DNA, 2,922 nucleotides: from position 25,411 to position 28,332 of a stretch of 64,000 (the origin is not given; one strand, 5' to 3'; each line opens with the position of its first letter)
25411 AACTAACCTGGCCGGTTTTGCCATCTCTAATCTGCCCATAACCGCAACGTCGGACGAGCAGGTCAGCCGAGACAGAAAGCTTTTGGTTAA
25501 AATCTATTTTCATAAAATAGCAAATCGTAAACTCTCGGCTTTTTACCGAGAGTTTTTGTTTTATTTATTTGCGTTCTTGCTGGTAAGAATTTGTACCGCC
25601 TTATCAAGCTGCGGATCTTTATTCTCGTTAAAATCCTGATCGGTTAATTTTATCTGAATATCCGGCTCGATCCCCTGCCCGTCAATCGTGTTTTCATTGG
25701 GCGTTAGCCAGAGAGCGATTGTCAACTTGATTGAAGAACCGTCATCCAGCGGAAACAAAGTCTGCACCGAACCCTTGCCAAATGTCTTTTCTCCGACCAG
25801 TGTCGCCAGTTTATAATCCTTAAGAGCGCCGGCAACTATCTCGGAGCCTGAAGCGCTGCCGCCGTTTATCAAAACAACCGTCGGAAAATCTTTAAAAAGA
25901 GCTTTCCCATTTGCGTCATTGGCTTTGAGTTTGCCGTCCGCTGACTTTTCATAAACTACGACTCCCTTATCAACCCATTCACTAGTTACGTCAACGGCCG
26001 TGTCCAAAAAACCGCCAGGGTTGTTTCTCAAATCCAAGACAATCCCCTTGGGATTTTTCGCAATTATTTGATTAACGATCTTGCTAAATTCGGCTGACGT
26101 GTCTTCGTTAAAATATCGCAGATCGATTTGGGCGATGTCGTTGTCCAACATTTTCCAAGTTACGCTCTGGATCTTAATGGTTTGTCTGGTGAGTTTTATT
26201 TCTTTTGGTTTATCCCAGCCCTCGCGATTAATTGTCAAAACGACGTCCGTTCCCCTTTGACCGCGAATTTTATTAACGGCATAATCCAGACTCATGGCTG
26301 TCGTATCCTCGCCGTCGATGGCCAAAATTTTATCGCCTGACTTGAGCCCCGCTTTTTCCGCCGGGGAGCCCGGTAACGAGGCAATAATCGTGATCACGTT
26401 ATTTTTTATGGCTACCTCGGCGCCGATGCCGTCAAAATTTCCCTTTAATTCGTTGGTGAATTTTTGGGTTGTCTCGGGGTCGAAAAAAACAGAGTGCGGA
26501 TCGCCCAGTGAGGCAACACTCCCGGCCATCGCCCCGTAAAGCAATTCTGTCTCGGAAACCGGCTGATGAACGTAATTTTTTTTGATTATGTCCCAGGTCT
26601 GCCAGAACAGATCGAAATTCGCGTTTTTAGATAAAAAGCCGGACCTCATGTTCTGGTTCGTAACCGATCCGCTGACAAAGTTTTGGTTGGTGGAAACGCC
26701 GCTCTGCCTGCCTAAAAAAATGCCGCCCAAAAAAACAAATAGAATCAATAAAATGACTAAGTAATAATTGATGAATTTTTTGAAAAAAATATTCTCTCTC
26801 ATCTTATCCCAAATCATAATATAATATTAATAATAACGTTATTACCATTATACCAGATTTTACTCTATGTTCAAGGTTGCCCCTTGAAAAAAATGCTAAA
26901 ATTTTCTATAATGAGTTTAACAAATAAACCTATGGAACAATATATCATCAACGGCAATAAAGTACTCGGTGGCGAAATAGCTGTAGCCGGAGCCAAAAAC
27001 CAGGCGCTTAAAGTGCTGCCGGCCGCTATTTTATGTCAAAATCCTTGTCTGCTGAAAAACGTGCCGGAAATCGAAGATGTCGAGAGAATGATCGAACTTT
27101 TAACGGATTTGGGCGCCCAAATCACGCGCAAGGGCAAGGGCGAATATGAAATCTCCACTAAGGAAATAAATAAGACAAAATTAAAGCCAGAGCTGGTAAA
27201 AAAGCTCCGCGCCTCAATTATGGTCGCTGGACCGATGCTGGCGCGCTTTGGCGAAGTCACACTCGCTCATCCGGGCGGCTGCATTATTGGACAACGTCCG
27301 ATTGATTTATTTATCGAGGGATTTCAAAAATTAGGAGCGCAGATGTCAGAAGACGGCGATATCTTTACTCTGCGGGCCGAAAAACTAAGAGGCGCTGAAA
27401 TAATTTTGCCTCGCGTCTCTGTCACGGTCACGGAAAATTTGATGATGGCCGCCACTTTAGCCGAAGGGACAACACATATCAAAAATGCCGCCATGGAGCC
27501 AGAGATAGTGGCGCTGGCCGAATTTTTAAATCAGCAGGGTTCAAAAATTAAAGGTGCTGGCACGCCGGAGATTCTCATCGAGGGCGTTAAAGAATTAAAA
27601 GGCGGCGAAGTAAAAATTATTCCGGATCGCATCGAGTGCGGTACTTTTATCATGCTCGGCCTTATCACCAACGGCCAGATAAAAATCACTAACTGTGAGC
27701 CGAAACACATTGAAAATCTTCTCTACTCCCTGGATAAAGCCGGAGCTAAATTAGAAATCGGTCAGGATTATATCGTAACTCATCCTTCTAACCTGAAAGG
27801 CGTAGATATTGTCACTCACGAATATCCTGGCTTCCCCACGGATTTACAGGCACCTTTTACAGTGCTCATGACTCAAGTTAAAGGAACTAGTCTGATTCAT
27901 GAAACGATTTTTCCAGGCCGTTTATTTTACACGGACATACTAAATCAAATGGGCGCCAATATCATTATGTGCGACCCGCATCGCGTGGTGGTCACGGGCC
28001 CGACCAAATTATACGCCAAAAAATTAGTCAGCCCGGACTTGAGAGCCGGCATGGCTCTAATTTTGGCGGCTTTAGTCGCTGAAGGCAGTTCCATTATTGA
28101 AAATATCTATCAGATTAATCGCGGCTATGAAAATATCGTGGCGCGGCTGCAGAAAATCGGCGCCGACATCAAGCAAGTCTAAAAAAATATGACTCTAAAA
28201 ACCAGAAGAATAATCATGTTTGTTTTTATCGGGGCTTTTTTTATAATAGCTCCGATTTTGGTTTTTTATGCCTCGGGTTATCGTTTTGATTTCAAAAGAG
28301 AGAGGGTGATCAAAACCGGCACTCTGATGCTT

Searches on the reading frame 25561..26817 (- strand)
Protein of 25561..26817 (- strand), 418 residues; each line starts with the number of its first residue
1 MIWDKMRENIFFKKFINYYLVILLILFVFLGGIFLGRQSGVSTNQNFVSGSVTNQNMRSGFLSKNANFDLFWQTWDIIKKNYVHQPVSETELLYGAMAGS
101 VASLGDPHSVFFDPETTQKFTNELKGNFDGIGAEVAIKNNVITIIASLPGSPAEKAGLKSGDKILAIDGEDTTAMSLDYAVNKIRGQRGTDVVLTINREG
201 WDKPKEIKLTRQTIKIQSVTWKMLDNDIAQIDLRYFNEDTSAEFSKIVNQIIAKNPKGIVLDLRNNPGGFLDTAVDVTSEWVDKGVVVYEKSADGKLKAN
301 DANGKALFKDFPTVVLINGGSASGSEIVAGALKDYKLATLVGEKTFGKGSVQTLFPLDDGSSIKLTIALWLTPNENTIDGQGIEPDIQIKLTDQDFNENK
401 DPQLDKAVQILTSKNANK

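Call 66: search_protein_families(library=pfam, proteins=[window:25561-26817:-], max_evalue=0.00001)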
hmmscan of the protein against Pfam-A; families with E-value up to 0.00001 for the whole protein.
window:25561-26817:- (418 aa): 5 families
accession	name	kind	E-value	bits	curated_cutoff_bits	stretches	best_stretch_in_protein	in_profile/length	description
PF03572.23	Peptidase_S41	-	3e-52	177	24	1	227-389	1-165/165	Peptidase family S41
PF17820.7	PDZ_6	-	1e-13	51.2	27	1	147-198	5-54/54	PDZ domain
PF00595.29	PDZ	-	8.4e-12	45.7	23.2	1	130-196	11-80/81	PDZ domain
PF22694.1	CtpB_N-like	-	1e-09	39.1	27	1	59-116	35-85/85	Activating protease CtpB N-terminal domain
PF13180.12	PDZ_2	-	4.7e-08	33.7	27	1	131-209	3-80/80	PDZ domain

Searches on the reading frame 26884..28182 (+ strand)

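Call 66: search_protein_families(library=pfam, proteins=[window:26884-28182:+], max_evalue=0.00001)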
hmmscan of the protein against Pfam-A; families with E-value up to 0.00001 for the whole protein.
window:26884-28182:+ (432 aa): 1 family
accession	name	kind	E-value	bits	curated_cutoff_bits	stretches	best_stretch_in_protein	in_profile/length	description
PF00275.25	EPSP_synthase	-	3.6e-86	289.9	22.8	1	24-421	3-416/417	EPSP synthase (3-phosphoshikimate 1-carboxyvinyltransferase)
